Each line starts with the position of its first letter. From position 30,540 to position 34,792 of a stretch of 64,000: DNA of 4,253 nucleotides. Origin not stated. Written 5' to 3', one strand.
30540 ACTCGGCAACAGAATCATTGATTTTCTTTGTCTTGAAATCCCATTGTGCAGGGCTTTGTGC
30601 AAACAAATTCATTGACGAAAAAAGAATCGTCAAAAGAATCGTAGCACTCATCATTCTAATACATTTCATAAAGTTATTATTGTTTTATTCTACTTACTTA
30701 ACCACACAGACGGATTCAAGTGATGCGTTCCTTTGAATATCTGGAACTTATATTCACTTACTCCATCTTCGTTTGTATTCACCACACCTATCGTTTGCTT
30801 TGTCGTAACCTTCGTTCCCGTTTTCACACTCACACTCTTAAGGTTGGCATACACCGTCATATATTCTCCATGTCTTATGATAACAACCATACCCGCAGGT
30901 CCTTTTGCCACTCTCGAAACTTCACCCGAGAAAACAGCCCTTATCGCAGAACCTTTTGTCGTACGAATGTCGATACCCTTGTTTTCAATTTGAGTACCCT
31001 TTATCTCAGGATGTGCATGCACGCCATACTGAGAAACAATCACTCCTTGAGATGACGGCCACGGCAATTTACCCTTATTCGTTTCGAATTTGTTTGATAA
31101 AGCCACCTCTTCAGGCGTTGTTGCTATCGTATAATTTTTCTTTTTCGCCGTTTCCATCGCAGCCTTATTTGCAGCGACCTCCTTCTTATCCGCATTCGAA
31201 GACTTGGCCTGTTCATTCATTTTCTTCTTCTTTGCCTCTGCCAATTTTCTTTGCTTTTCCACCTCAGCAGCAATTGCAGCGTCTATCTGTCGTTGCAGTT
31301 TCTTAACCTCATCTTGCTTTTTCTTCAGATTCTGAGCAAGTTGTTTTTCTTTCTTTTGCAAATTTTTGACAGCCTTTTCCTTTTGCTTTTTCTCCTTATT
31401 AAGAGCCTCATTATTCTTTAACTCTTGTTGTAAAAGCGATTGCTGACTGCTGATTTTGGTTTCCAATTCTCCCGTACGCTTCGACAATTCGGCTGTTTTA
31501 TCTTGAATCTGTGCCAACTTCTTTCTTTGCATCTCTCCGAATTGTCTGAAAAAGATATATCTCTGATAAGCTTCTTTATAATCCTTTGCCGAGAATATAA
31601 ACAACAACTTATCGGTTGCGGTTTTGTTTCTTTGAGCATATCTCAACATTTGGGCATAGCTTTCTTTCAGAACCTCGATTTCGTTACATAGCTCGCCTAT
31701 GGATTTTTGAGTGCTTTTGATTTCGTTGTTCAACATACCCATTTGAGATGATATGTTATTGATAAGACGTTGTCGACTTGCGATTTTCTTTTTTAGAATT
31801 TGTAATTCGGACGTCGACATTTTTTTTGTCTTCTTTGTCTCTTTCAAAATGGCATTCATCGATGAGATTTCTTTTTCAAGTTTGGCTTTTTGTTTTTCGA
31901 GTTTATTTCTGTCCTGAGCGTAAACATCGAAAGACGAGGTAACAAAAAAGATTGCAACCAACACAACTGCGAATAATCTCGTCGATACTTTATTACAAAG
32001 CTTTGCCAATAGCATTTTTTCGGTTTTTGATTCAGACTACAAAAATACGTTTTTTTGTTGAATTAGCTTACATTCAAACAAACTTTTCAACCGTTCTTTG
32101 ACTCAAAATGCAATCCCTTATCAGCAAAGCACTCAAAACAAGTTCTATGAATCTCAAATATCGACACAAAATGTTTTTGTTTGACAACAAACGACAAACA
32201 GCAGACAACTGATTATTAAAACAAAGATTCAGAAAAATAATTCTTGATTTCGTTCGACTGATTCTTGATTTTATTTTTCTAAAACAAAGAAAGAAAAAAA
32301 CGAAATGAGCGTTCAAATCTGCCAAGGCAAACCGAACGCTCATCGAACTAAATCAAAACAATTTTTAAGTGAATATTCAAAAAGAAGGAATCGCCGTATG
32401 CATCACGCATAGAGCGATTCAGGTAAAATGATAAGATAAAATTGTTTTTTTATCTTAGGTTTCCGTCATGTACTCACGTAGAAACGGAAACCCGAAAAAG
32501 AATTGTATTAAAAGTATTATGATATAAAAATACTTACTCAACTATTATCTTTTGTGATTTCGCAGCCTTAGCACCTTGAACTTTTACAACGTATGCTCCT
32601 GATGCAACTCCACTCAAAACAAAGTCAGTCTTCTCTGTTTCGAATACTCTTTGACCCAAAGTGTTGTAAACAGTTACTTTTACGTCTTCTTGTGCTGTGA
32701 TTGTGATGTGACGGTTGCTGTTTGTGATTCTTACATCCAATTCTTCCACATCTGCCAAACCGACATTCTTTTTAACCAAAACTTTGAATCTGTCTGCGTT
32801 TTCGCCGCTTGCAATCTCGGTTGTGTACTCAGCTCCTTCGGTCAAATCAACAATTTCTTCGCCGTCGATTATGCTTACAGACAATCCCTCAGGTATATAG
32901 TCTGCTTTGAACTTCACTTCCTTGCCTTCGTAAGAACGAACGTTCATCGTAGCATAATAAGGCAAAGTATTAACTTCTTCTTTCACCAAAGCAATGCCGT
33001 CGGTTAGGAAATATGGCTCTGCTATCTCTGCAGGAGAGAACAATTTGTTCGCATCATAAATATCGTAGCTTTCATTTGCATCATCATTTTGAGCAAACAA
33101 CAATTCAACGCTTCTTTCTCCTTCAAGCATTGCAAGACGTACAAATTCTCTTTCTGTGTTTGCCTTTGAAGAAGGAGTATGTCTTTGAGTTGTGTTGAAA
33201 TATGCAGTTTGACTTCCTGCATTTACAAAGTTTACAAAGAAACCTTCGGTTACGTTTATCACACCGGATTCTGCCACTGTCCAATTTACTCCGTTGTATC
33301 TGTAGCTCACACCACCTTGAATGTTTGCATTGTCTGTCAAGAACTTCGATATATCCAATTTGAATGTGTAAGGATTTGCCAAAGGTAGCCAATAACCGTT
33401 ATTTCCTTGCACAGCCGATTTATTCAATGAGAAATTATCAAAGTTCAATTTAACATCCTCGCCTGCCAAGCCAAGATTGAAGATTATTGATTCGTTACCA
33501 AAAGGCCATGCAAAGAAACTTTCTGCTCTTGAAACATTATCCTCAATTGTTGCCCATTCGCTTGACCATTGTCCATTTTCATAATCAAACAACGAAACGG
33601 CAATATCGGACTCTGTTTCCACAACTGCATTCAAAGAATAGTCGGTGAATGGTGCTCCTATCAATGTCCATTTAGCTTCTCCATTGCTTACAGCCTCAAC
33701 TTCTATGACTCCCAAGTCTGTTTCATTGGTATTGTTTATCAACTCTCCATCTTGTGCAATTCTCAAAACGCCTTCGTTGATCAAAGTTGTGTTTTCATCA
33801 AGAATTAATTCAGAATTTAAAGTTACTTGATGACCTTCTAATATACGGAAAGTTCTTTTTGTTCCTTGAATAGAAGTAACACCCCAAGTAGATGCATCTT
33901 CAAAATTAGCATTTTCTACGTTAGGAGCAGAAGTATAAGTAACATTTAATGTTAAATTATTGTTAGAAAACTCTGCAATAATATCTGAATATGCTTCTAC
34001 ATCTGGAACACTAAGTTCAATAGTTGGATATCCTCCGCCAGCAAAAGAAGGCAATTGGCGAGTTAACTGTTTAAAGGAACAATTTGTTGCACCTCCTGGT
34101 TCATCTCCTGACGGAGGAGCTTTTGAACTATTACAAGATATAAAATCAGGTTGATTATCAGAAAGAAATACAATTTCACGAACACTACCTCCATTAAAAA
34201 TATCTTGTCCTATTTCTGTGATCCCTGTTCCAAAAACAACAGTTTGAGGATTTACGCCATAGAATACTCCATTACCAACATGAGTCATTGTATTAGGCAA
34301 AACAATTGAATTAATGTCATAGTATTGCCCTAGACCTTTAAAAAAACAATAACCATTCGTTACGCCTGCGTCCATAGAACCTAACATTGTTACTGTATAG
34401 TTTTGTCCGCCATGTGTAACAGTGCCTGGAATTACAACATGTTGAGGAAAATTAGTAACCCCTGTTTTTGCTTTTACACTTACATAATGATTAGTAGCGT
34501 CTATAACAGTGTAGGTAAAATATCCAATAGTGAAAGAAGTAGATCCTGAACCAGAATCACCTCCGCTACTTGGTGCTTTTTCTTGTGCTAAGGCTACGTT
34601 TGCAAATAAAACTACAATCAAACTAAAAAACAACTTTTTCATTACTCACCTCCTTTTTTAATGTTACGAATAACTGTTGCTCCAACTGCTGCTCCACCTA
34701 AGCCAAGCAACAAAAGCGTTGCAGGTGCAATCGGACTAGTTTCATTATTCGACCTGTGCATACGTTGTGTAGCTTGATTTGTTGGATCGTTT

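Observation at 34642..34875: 77-aa secreted mini-protein with a PEP-CTERM-like tail, translationally coupled to a T9SS-sorted LRR protein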

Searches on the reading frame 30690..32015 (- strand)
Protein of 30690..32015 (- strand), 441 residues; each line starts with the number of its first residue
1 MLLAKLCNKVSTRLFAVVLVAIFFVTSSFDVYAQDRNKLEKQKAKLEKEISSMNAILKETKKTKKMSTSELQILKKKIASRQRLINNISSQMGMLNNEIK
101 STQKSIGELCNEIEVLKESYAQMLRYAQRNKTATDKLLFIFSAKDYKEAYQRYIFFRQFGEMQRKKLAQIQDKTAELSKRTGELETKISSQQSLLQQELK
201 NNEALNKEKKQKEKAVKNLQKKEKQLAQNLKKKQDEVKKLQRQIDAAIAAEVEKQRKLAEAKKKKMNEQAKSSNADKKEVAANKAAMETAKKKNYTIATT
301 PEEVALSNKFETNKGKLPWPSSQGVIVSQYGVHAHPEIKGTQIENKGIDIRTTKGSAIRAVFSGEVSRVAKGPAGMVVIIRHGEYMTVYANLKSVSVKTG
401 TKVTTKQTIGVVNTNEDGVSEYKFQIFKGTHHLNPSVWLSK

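Call 6: search_protein_families(library=ncbifam, proteins=[window:30690-32015:-], max_evalue=10)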
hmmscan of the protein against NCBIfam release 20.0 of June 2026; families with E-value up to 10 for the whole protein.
window:30690-32015:- (441 aa): 27 families (the best 25 are shown)
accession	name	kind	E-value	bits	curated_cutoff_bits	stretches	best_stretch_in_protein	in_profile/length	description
NF008644.1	PRK11637.1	equivalog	8.2e-18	64.5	270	1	41-441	4-385/385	murein hydrolase activator EnvC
NF047755.1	LIC_10271_M23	exception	2e-09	37.5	180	1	257-436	43-206/207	LIC_10271 family cell wall hydrolase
NF040883.1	amid_act_ActS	equivalog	1.5e-08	34.2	375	1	273-439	79-233/242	amidase activator ActS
TIGR02168.1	SMC_prok_B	equivalog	6.6e-08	30.8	567.35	1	29-294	227-486/1181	chromosome segregation protein SMC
NF052336.1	PdgHdaseHSB100310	equivalog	6.7e-07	29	500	1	308-426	26-141/316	peptidoglycan hydrolase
NF047657.1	CellWlHdaseLepto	equivalog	2.2e-06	27.3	400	1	302-437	91-218/221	hypothetical protein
NF046104.1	PptglHdxlasePcsB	equivalog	3e-06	26.7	450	1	14-308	5-287/400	peptidoglycan hydrolase PcsB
NF053825.1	PdgNdpepShyA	equivalog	2.8e-05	23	700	1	326-412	277-365/425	peptidoglycan DD-endopeptidase ShyA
NF008123.1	PRK10871.1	equivalog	3.6e-05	23.3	311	1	249-436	184-359/365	murein hydrolase activator NlpD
TIGR04523.1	Mplasa_alph_rch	subfamily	6e-05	21.2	270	2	35-131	167-266/745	helix-rich protein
TIGR02169.1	SMC_prok_A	equivalog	6.1e-05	20.9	729.4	1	37-300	255-940/1165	chromosome segregation protein SMC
NF053824.1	PdgNdpepShyC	equivalog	0.00011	21.3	700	1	335-413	287-366/429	peptidoglycan DD-endopeptidase ShyC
NF045780.1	TrlF_fam_ATP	equivalog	0.00062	18.6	350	1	35-289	471-726/944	TrlF family AAA-like ATPase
NF038350.1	taxis_HmpF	equivalog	0.0022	16.5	200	1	32-119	464-551/553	pilus motility taxis protein HmpF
NF045487.1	ASRP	equivalog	0.0041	15.8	300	1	34-119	156-437/593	archaea-specific SMC-related protein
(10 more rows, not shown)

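Call 7: search_protein_families(library=pfam, proteins=[window:30690-32015:-], max_evalue=1)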
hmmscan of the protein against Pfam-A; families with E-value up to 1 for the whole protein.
window:30690-32015:- (441 aa): 4 families
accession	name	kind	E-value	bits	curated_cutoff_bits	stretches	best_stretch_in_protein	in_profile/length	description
PF01551.29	Peptidase_M23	-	3.4e-17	62.8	28.7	1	345-435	3-96/96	Peptidase family M23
PF05859.17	Mis12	-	0.0039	17.4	25.7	1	39-129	110-201/231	Mis12 protein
PF07889.17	DUF1664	-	0.0084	16.6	34.6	1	37-103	55-121/124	Protein of unknown function (DUF1664)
PF14855.11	PapJ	-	0.58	10.3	25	0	166-237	89-159/187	Pilus-assembly fibrillin subunit, chaperone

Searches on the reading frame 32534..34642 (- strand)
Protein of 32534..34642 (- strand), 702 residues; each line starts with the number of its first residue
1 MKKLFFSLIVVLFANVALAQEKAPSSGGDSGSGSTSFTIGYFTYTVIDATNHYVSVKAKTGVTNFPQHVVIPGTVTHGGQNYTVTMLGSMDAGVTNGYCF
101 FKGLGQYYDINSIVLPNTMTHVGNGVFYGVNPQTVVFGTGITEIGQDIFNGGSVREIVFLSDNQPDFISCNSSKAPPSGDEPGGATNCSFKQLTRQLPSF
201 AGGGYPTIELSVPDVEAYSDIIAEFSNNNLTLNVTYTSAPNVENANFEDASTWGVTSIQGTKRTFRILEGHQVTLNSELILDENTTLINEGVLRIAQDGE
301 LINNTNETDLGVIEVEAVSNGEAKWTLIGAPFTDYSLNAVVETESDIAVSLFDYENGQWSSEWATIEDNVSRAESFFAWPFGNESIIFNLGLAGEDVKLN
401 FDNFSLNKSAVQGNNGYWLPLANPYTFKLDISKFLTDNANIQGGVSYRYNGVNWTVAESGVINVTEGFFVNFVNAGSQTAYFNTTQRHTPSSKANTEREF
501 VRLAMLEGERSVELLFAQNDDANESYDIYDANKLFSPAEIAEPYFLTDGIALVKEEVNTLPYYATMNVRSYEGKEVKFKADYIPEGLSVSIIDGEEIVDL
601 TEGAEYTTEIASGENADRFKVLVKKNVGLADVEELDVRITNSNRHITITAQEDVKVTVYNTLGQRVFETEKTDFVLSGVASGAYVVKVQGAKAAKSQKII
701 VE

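Call 6: search_protein_families(library=ncbifam, proteins=[window:32534-34642:-], max_evalue=10)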
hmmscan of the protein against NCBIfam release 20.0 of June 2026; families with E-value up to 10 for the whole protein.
window:32534-34642:- (702 aa): 2 families
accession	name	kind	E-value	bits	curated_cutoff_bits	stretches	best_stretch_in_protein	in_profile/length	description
TIGR04183.1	Por_Secre_tail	domain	6.4e-08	32.5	23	1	642-701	9-71/72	T9SS type A sorting domain-containing protein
NF033708.1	T9SS_Cterm_ChiA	domain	0.021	14.7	40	1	655-700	3-53/55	T9SS sorting signal type C domain-containing protein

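Call 7: search_protein_families(library=pfam, proteins=[window:32534-34642:-], max_evalue=1)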
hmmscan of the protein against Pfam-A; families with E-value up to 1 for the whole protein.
window:32534-34642:- (702 aa): 4 families
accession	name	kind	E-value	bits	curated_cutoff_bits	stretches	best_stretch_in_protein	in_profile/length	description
PF18962.6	Por_Secre_tail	-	4e-06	27.5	27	1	645-701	9-75/75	Secretion system C-terminal sorting domain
PF13306.12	LRR_5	-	2e-05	25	27.7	1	109-159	12-63/127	BspA type Leucine rich repeat region (6 copies)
PF19910.5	DUF6383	-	0.00075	20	23.7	1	631-695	6-71/74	Domain of unknown function (DUF6383)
PF13585.12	CHU_C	-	0.033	14.7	27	1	648-680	23-55/86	CHU_C Type IX secretion signal domain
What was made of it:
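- On BspA-type leucine-rich repeat (PF13306 LRR_5), for ORF 32534-34642: The single sequence scores 25.0 against 27.7, just under the threshold (call 7).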

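Call 62: search_solved_structures(query=A5, max_evalue=0.1)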
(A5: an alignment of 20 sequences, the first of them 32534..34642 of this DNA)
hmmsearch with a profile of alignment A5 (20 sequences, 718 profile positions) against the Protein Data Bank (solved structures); distinct sequences matched with E-value up to 0.1: 24.
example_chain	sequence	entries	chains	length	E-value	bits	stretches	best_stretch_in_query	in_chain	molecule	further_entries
4gt6_A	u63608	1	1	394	1.5e-53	185.6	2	42-230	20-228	Cell surface protein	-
4fs7_A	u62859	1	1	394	1.4e-50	175.8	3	44-177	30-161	Uncharacterized protein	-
4h09_A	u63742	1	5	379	1.2e-34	123.1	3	58-173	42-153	Hypothetical leucine rich repeat protein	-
4cp6_A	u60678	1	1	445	2.7e-26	95.5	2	28-245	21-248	CHOLINE BINDING PROTEIN PCPA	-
4fdw_A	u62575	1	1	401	2.8e-26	95.4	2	108-257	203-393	leucine rich hypothetical protein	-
4fd0_A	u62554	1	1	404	9.1e-25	90.4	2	109-257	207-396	Leucine rich hypothetical protein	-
6mlx_A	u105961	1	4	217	1.3e-22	83.3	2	72-205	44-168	Leucine-rich repeat protein TpLRR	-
4oju_A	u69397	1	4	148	1.2e-16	63.6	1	34-149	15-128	hypothetical leucine rich repeat protein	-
3sb4_A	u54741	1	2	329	4.8e-09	38.5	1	95-176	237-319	Hypothetical leucine rich repeat protein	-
7b1b_A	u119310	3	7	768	7.3e-07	31.2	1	95-247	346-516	Toll-like receptor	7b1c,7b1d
8glk_D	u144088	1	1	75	2.6e-05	26.1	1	671-718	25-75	Endonuclease I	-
4lxr_A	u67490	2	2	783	4.6e-05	25.3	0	79-184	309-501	Protein toll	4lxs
7pq4_A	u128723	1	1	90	0.00026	22.8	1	643-718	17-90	Arginine-specific cysteine proteinase (Arg-gingipain)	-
2v70_A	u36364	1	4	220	0.00049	21.9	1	66-177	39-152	SLIT HOMOLOG 2 PROTEIN N-PRODUCT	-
5hfs_A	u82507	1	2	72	0.001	20.8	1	645-718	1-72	Gingipain R2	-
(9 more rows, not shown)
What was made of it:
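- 32534..34642 (-): Partner gene: 702-aa surface protein with a signal peptide, a BspA-type LRR (about residues 40-250), a conserved central region (about 250-640) with no known relatives, and a T9SS type A C-terminal domain (about 642-702). Family assignments from calls 6, 7, 62.
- On T9SS type A sorting domain (TIGR04183 / PF18962), for ORF 32534-34642: The family profile matches gingipain and endonuclease CTD chains in the PDB (call 62).
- On BspA-type leucine-rich repeat (PF13306 LRR_5), for ORF 32534-34642: The profile of 20 orthologues matches PDB 4gt6 and 4fs7 at E = 1.5e-53 and 1.4e-50 (call 62).
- Checked: The single sequence is just under the Pfam LRR_5 threshold, but the family profile matches PDB LRR proteins at E = 1.5e-53 (call 62).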

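Call 69: predict_structure(protein=window:32534-34642:-)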
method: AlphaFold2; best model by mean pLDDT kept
length: 702 residues; sequences in the alignment: 1
mean_pLDDT: 35.2   pTM: 0.23
mean pLDDT of the five models: 35.2, 31.6, 31.3, 30.8, 29.9
residues with pLDDT >= 90: 0; 70-90: 7; 50-70: 41; < 50: 654
segments of 3 or more residues with pLDDT < 50: 1-639, 693-702
pLDDT, mean of each block of 10 residues (from residue 1): 32 30 30 34 38 40 43 35 38 42 31 28 32 37 33 37 35 36 35 30 30 32 32 33 35 35 39 39 38 35 28 27 29 32 37 37 36 34 33 31 31 30 29 33 34 32 28 27 27 28 29 30 33 29 21 24 31 39 38 41 40 31 29 43 53 64 66 59 55 42 30
secondary structure, 60 per line:
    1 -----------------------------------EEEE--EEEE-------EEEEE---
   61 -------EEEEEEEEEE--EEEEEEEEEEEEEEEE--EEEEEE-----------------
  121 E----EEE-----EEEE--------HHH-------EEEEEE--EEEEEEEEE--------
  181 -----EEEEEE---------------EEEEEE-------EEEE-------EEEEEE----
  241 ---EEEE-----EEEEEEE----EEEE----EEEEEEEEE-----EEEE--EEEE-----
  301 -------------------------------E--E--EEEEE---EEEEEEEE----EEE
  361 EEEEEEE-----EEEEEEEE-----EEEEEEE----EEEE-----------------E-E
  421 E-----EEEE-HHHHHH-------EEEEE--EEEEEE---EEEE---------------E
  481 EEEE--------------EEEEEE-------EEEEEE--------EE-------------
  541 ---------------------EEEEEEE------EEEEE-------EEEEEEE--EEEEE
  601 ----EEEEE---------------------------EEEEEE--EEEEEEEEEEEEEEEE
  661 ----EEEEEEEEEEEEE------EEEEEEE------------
elements in order (helices of 4 or more, strands of 3 or more residues): E36-39 E42-45 E53-57 E68-77 E80-95 E98-103 E126-128 E134-137 E156-161 E164-172 E186-191 E207-212 E220-223 E231-236 E244-247 E253-259 E264-267 E272-280 E286-289 E292-295 E338-342 E346-353 E358-367 E373-380 E386-392 E397-400 E427-430 H432-437 E445-449 E452-457 E461-464 E480-484 E499-504 E512-517 E562-568 E575-579 E587-593 E596-600 E605-609 E637-642 E645-660 E665-677 E684-690
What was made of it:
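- Tried and rejected: The single-sequence AF2 model has pLDDT 35 and is unusable (call 69).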
